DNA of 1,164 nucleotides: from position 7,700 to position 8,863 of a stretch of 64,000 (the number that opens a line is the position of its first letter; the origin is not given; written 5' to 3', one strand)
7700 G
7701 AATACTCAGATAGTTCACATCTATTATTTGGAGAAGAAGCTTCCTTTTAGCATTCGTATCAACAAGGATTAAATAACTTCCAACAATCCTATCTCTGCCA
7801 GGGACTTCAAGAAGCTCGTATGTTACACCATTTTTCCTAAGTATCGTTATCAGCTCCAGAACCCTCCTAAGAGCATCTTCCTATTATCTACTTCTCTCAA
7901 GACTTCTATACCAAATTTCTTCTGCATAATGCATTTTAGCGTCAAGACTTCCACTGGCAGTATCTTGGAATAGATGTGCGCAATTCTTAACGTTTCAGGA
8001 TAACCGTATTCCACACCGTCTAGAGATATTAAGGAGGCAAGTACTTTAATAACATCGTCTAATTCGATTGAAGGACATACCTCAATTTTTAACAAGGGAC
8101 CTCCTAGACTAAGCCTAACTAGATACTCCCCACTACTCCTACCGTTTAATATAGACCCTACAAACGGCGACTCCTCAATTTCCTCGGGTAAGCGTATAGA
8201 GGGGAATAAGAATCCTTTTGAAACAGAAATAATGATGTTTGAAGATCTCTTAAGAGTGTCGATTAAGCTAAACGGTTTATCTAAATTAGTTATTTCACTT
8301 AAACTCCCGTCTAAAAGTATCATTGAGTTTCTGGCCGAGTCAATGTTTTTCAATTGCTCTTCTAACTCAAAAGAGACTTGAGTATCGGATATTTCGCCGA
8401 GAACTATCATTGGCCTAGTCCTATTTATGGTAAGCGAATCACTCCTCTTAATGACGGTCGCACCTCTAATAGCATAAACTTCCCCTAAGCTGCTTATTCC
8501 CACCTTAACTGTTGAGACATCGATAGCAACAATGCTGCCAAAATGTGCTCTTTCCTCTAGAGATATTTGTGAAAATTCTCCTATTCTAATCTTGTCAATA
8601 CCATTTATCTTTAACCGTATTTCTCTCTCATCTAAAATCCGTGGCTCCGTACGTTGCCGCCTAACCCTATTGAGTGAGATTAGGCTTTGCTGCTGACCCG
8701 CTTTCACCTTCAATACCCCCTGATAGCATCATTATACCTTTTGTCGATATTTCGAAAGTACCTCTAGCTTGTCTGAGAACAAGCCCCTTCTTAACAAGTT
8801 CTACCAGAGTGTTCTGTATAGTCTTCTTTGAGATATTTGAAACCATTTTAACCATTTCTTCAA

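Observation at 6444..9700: Four-gene operon: two paralogous small winged-helix proteins, a NurA-like nuclease and a HerA/DUF87-like ATPase, with no Mre11/Rad50 nearby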

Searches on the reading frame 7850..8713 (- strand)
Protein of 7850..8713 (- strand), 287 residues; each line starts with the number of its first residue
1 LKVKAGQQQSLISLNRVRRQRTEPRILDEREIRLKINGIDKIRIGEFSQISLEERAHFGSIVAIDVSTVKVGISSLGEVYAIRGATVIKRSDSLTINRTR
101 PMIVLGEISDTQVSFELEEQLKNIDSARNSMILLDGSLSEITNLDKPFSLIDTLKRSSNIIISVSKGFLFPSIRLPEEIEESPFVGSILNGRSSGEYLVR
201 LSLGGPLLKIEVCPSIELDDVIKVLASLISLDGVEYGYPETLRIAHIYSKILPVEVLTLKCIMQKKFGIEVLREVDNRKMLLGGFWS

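Call 4: search_protein_families(library=pfam, proteins=[window:7850-8713:-], max_evalue=1)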
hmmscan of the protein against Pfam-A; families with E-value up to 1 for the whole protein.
window:7850-8713:- (287 aa): 0 families

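Call 5: search_protein_families(library=padloc, proteins=[window:7850-8713:-], max_evalue=1)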
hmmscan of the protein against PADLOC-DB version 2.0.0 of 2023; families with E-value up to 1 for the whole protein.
window:7850-8713:- (287 aa): 0 families

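Call 6: search_protein_families(library=ncbifam, proteins=[window:7850-8713:-], max_evalue=1)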
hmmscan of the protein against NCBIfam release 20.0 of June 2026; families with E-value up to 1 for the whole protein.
window:7850-8713:- (287 aa): 1 family
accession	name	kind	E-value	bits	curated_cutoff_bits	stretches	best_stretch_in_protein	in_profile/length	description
NF041033.1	NurA_Sulf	equivalog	0.06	12.6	400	0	187-247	241-299/331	DNA double-strand break repair nuclease NurA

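Call 7: search_solved_structures(query=window:7850-8713:-, max_evalue=10)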
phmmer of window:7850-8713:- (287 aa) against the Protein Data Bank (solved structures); distinct sequences matched with E-value up to 10: 0.

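Call 9: find_homologous_proteins(query=window:7850-8713:-, max_evalue=0.001)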
Query window:7850-8713:- (287 aa): 33 proteins with E <= 0.001 among 2146 candidates.
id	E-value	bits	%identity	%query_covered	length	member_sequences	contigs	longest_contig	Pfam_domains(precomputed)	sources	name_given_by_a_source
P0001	6.5e-174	594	100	99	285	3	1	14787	-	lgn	-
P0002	2.3e-158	544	91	99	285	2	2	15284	-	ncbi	ncbi:MAG: hypothetical protein QXG12_05320 [Thermoproteota archaeon]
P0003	1.3e-157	541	89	99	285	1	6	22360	-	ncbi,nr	ncbi:MAG: hypothetical protein QXN75_06200 [Thermoproteota archaeon]|nr:hypothetical protein [Candid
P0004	8.0e-157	538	90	99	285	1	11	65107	-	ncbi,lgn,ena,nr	ncbi:MAG: hypothetical protein QXS51_05305 [Thermoproteota archaeon]|nr:hypothetical protein [Candid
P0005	2.5e-140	484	78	99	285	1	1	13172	-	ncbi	ncbi:MAG: hypothetical protein QXR97_04430 [Thermoproteota archaeon]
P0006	6.8e-123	427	70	99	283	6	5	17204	-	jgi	jgi:hypothetical protein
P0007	4.0e-120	418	70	98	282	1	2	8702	-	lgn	-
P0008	2.8e-119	415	67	99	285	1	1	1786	-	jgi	-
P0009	3.7e-119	415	67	99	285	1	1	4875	-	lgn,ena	-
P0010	1.2e-116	407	70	93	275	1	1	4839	-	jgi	-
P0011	2.5e-109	383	62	99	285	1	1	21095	-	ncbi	ncbi:MAG: hypothetical protein ACUVUS_08415 [Thermoproteota archaeon]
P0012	5.4e-107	375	64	99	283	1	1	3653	-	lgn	-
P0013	8.3e-107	375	65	99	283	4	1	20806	-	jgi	-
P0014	1.0e-106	374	63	99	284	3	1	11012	-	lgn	-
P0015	1.1e-105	371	64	99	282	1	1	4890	-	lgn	-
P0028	8.1e-99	348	59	100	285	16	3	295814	-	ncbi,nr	ncbi:MAG: hypothetical protein QXI42_04655 [Thermoproteota archaeon]|nr:hypothetical protein [Candid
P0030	5.5e-14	70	26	99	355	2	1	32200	PF09376.17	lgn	-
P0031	3.6e-10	58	26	99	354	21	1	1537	PF09376.17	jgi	-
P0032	4.2e-10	58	26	82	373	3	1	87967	-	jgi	jgi:hypothetical protein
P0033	5.8e-6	44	25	78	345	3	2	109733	-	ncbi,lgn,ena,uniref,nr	ncbi:MAG TPA: DNA double-strand break repair nuclease NurA [Candidatus Caldiarchaeum subterraneum]|u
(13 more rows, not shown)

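Call 11: search_solved_structures(query=A1, max_evalue=10, show_alignments=2)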
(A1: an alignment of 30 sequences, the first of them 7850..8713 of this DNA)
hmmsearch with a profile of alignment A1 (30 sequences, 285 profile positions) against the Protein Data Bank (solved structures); distinct sequences matched with E-value up to 10: 13.
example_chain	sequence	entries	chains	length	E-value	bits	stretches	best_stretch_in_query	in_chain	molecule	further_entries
4arj_A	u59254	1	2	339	0.00037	22.8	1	88-174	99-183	PESTICIN, LYSOZYME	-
4exm_A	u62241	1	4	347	0.00066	21.9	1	88-176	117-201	Pesticin, Lysozyme Chimera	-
4epi_A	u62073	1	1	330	0.0063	18.7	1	88-159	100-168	Pesticin, Lysozyme Chimera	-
4arq_A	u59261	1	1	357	0.0092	18.2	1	83-159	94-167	PESTICIN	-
4arq_B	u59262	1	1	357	0.0092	18.2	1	83-159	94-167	PESTICIN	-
4arp_A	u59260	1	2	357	0.014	17.6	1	88-159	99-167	PESTICIN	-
4aqn_A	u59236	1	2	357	0.015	17.5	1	88-159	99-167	PESTICIN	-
4arm_B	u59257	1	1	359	0.015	17.5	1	88-159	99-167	PESTICIN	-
4arl_A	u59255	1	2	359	0.015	17.5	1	88-159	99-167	PESTICIN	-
4arm_A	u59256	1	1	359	0.015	17.5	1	88-159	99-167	PESTICIN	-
4epf_A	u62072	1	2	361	0.015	17.5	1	88-159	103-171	Pesticin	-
7bvx_A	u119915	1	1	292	1.5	10.9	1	26-86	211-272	Pilus assembly protein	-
6m7c_A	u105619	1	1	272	1.5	10.9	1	25-86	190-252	Pilus assembly protein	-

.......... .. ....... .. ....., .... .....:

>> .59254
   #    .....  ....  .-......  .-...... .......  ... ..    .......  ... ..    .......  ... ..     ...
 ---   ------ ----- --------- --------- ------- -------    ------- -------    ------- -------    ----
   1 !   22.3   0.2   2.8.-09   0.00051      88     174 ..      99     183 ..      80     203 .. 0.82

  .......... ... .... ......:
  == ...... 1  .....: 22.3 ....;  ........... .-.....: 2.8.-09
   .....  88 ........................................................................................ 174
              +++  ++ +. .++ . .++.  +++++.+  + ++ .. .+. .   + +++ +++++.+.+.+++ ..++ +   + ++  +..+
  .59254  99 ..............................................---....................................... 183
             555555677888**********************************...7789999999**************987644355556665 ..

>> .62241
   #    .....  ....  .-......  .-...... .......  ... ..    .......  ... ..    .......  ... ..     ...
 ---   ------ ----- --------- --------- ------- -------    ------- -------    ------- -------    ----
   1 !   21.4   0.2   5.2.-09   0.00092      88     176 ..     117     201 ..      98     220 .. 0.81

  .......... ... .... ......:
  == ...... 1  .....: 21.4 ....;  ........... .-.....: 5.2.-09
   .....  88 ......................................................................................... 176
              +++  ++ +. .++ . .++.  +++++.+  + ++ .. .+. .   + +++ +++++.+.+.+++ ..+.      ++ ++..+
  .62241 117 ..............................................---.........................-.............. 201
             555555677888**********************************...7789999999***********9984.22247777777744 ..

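Call 12: find_encoding_contigs(protein=P0028, flank=10000, max_places=3)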
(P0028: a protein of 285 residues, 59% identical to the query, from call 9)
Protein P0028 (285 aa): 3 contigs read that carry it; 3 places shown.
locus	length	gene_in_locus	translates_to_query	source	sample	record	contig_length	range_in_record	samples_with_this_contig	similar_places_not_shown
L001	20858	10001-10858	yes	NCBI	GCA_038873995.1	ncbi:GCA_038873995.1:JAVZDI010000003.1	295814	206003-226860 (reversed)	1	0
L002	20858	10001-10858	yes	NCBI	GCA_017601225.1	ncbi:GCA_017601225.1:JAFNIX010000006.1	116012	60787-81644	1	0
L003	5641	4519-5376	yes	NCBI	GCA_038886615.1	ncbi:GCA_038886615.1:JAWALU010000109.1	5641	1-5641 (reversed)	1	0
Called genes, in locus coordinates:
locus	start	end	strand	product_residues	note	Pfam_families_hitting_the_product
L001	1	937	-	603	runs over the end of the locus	-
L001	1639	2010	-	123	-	-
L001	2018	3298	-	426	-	PF01336:tRNA_anti-codon, PF00152:tRNA-synt_2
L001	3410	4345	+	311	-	PF01916:DS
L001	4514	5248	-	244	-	PF26351:DUF8091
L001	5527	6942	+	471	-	PF01554:MatE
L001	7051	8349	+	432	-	PF13204:Apiosidase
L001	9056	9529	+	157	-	-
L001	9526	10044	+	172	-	-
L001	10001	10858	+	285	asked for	-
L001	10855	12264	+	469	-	PF01935:DUF87, PF10412:TrwB_AAD_bind (weak)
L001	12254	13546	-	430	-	PF03952:Enolase_N, PF00113:Enolase_C, PF13378:MR_MLE_C (weak)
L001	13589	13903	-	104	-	-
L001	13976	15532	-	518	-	PF02518:HATPase_c, PF13589:HATPase_c_3 (weak), PF09239:Topo-VIb_trans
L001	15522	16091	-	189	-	PF00013:KH_1, PF07650:KH_2 (faint), PF22675:KH-I_KHDC4-BBP (faint), PF22891:KH_PNO1_2nd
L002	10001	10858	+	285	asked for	-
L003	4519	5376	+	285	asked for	-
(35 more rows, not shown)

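Call 40: search_protein_families(library=pfam, proteins=[P0030, P0031, P0032, P0033], max_evalue=0.1)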
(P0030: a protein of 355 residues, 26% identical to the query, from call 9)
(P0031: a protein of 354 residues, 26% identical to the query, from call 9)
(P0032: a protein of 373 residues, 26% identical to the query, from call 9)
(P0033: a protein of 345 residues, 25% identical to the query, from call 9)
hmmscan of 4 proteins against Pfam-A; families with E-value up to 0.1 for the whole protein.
P0030 (355 aa): 3 families
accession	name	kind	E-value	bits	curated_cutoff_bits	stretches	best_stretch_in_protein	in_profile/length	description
PF09376.16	NurA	-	7.7e-06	26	21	1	86-315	2-249/254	NurA domain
PF06866.16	DUF1256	-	0.0099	15.8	27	0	235-266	77-106/164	Protein of unknown function (DUF1256)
PF01030.30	Recep_L_domain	-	0.02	15.5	21.8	0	22-56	42-76/112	Receptor L domain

P0031 (354 aa): 1 family
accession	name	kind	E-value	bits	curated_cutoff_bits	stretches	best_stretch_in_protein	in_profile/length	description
PF09376.16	NurA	-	1.7e-05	24.8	21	1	87-260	3-174/254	NurA domain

P0032 (373 aa): 1 family
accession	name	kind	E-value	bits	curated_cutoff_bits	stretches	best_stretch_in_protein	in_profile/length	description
PF09376.16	NurA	-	0.00056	19.9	21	0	281-327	203-249/254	NurA domain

P0033 (345 aa): 1 family
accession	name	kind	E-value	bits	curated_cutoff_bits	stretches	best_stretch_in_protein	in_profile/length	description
PF09376.16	NurA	-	3.3e-05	23.9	21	1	157-305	77-251/254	NurA domain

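Call 41: find_encoding_contigs(protein=P0033, flank=8000, max_places=1)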
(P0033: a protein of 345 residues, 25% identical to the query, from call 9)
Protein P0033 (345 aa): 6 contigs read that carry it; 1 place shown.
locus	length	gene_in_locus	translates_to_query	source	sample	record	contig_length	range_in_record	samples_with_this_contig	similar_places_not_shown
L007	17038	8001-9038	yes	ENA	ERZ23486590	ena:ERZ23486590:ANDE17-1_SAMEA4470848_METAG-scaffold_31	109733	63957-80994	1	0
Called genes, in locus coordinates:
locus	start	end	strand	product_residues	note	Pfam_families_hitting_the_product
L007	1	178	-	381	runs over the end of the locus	PF06662:C5-epim_C (faint)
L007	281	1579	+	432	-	PF13433:Peripla_BP_5, PF13458:Peripla_BP_6, PF01094:ANF_receptor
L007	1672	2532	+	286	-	PF02653:BPD_transp_2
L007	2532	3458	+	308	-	PF02653:BPD_transp_2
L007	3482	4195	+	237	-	PF00005:ABC_tran, PF02463:SMC_N (faint), PF13304:AAA_21, PF12399:BCA_ABC_TP_C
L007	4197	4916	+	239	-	PF00005:ABC_tran, PF02463:SMC_N (faint), PF13304:AAA_21 (weak)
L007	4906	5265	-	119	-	-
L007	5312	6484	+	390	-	PF00571:CBS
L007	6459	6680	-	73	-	-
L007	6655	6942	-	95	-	-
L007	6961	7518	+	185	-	-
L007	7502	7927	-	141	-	-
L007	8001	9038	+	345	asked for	-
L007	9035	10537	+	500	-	PF01935:DUF87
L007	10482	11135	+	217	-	PF22175:Ogg-HhH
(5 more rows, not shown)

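Call 42: find_encoding_contigs(protein=P0032, flank=8000, max_places=1)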
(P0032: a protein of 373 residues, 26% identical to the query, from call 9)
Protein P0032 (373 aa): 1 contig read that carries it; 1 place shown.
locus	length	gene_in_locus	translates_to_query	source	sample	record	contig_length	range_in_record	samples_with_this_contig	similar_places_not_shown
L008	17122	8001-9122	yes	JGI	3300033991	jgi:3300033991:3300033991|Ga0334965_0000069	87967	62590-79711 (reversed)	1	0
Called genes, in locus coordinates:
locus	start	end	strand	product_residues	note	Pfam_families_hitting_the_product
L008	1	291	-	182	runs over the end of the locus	PF01909:NTP_transf_2, PF18765:Polbeta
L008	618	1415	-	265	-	-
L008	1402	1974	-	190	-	-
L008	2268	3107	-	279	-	PF02900:LigB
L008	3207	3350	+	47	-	-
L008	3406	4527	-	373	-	PF00226:DnaJ, PF01556:DnaJ_C, PF00684:DnaJ_CXXCXGXG, PF15777:Anti-TRAP (faint)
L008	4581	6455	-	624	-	PF00012:HSP70, PF06723:MreB_Mbl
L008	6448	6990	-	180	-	PF01025:GrpE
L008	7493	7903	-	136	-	-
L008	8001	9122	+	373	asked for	-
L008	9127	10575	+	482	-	PF01935:DUF87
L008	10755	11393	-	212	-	-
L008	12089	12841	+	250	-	PF01209:Ubie_methyltran, PF05175:MTS, PF13489:Methyltransf_23, PF13847:Methyltransf_31, PF08241:Methyltransf_11, PF08242:Methyltransf_12, PF13649:Methyltransf_25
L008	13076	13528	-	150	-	PF00293:NUDIX, PF14815:NUDIX_4 (weak)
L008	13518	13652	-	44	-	-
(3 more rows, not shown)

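Call 62: list_cluster_members(proteins=[P0004, P0003, P0028, P0036, P0063])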
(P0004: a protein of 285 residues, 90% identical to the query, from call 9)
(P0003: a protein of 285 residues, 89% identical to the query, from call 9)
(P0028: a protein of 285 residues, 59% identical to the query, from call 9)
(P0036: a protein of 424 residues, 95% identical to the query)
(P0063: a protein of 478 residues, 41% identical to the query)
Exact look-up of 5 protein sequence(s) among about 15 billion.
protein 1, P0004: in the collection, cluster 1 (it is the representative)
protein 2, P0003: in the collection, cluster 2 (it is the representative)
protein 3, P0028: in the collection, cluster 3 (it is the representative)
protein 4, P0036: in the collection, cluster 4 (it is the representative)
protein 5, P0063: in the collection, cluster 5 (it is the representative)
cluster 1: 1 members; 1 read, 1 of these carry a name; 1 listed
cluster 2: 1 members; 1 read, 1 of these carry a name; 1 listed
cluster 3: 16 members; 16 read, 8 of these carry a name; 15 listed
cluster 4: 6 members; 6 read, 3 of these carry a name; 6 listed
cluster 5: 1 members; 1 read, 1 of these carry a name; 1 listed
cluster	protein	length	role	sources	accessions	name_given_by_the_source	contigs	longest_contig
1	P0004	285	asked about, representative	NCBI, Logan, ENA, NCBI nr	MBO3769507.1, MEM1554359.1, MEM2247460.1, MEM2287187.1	MAG: hypothetical protein QXS51_05305 [Thermoproteota archaeon] | hypothetical protein [Candidatus Brockarchaeota archaeon]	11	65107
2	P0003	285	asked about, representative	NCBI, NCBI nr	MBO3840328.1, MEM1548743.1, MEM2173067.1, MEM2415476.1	MAG: hypothetical protein QXN75_06200 [Thermoproteota archaeon] | hypothetical protein [Candidatus Brockarchaeota archaeon]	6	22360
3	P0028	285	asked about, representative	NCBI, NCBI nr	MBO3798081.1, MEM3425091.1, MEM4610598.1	MAG: hypothetical protein QXI42_04655 [Thermoproteota archaeon] | hypothetical protein [Candidatus Brockarchaeota archaeon]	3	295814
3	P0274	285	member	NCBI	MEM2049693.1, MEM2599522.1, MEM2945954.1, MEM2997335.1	MAG: hypothetical protein QXO47_01550 [Thermoproteota archaeon]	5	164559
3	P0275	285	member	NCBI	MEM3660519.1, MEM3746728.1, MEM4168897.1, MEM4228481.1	MAG: hypothetical protein QXU11_08925 [Thermoproteota archaeon]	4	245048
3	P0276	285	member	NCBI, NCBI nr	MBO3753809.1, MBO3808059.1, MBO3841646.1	MAG: hypothetical protein FGF53_02860 [Candidatus Brockarchaeota archaeon] | hypothetical protein [Candidatus Brockarchaeota archaeon]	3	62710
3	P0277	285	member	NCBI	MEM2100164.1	MAG: hypothetical protein QXP45_02345 [Thermoproteota archaeon]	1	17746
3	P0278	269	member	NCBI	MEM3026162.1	MAG: hypothetical protein QXP19_01440, partial [Thermoproteota archaeon]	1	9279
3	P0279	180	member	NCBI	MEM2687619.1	MAG: hypothetical protein QW796_04645, partial [Thermoproteota archaeon]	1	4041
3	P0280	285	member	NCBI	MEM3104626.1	MAG: hypothetical protein QXD69_03875 [Candidatus Bathyarchaeia archaeon]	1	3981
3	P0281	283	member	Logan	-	-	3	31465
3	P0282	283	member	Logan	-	-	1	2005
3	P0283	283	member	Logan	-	-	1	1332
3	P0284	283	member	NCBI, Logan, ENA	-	-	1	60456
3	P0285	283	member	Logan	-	-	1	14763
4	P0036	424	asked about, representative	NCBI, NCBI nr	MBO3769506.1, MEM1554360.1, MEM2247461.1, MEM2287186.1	MAG: DUF87 domain-containing protein [Thermoproteota archaeon] | ATP-binding protein [Candidatus Brockarchaeota archaeon]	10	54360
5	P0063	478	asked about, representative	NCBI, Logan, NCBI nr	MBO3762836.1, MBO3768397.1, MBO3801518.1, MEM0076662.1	MAG: ATP-binding protein [Thermoproteota archaeon] | ATP-binding protein [Candidatus Brockarchaeota archaeon]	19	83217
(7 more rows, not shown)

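Call 80: search_solved_structures(query=A9, max_evalue=10, show_alignments=2)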
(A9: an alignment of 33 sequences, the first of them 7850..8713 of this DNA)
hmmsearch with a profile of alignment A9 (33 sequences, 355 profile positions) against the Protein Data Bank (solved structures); distinct sequences matched with E-value up to 10: 1.
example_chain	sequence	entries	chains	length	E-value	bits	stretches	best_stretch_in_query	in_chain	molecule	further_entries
2ygk_A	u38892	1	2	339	0.00062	22.1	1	255-319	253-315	NURA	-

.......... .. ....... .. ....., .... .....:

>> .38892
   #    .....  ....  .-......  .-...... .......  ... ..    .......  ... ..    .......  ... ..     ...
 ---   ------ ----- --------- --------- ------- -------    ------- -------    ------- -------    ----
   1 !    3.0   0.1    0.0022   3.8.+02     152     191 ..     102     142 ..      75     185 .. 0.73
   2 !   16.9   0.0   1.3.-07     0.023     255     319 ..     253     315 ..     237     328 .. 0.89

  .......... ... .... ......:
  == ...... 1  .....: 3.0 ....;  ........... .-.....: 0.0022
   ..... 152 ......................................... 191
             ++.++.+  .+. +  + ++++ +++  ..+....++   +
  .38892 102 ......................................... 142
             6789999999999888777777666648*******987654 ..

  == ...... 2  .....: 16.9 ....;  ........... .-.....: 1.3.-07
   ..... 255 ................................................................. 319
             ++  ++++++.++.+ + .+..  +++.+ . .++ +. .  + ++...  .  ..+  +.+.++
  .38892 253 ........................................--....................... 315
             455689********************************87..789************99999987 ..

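Call 92: search_protein_families(library=phrogs, proteins=[window:7850-8713:-], max_evalue=0.01)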
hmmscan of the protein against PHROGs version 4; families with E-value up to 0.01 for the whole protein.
window:7850-8713:- (287 aa): 0 families
